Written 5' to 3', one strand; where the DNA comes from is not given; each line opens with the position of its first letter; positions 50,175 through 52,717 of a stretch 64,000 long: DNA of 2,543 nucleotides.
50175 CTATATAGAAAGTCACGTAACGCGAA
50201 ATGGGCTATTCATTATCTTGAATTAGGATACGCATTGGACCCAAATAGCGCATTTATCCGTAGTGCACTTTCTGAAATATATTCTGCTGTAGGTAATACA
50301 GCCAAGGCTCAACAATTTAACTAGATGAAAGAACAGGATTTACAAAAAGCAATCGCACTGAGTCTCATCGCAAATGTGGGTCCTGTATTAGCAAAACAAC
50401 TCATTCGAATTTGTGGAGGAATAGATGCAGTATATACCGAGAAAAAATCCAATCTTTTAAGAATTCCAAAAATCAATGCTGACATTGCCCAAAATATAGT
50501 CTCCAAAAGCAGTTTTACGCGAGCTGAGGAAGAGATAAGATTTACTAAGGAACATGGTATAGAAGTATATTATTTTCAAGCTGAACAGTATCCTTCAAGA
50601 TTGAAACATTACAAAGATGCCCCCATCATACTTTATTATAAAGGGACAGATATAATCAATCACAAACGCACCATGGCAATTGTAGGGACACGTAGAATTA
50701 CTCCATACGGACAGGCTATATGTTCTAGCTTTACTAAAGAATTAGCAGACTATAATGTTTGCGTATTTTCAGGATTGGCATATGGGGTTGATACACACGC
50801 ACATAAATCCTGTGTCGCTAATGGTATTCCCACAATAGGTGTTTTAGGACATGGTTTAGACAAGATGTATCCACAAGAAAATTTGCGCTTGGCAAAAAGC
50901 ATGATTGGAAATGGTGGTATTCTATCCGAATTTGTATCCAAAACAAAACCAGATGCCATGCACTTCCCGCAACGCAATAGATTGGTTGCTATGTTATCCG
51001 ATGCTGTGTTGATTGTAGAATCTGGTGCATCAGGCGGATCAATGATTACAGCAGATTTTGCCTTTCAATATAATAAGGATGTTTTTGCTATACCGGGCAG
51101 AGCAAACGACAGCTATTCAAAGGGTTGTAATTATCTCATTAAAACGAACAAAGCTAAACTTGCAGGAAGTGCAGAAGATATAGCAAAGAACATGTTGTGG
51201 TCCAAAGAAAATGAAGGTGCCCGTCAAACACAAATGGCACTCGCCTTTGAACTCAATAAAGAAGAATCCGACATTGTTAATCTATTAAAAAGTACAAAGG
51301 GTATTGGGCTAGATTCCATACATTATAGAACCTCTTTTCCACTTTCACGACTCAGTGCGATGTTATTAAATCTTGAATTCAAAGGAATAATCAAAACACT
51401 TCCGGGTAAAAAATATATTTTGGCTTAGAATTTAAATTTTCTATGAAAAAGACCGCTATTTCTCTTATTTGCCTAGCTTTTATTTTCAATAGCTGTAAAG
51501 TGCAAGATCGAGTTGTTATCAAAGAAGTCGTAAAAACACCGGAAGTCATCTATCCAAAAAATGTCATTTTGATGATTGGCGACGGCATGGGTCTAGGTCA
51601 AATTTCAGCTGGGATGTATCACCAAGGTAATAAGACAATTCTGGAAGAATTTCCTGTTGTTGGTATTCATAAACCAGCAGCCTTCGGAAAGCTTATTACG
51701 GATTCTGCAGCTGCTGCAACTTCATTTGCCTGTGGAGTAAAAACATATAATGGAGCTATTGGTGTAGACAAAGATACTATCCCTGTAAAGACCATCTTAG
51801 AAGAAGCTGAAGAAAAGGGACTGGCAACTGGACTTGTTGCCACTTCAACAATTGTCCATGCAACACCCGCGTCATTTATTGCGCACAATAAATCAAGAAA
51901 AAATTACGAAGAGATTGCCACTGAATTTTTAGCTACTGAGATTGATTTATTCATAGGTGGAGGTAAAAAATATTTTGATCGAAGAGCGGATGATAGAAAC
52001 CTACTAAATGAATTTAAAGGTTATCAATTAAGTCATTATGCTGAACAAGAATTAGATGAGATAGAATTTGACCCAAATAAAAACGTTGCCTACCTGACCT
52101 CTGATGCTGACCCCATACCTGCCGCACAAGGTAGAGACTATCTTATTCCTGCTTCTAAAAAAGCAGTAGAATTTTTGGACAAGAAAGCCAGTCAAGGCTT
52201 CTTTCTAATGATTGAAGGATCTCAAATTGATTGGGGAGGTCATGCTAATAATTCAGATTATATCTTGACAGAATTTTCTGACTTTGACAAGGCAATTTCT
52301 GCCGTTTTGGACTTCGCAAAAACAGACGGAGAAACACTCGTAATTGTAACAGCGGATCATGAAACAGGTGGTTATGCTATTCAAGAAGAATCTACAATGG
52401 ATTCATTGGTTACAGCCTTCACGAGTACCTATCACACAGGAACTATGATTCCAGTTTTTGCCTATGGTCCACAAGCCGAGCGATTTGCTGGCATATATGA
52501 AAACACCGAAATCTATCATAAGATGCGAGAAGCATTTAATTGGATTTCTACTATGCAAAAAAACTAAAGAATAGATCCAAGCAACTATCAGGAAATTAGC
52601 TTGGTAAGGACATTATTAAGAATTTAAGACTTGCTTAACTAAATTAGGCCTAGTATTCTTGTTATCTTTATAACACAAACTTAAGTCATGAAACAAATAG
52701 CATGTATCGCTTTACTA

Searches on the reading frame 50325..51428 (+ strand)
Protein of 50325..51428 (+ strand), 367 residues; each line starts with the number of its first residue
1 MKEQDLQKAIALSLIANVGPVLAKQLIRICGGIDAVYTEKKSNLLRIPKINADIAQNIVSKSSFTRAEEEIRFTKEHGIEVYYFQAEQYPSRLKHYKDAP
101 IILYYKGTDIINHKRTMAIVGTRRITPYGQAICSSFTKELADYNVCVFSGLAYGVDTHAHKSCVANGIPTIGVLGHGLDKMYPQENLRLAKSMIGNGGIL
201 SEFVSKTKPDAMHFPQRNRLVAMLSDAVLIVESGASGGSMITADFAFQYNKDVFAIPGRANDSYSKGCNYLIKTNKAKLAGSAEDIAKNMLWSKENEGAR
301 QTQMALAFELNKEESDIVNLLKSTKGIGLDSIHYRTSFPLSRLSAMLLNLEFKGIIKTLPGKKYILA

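Call 68: search_protein_families(library=pfam, proteins=[window:50325-51428:+], max_evalue=0.00001)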
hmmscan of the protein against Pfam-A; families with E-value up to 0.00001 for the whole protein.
window:50325-51428:+ (367 aa): 2 families
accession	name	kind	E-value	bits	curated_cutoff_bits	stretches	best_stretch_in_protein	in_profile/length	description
PF02481.21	DNA_processg_A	-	1.3e-72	243.9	29.6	1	75-278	3-209/212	DNA recombination-mediator protein A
PF17782.7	DprA_WH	-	2.2e-08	34.4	22.9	1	306-362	6-61/61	DprA winged helix domain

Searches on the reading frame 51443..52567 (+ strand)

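Call 68: search_protein_families(library=pfam, proteins=[window:51443-52567:+], max_evalue=0.00001)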
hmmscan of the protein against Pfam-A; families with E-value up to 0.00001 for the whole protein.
window:51443-52567:+ (374 aa): 2 families
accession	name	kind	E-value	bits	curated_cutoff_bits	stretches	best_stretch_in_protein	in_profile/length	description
PF00245.25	Alk_phosphatase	-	2.7e-80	270.8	24.4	2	39-318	2-327/423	Alkaline phosphatase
PF01676.23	Metalloenzyme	-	7.7e-10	39.1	24.3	1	242-355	139-228/252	Metalloenzyme superfamily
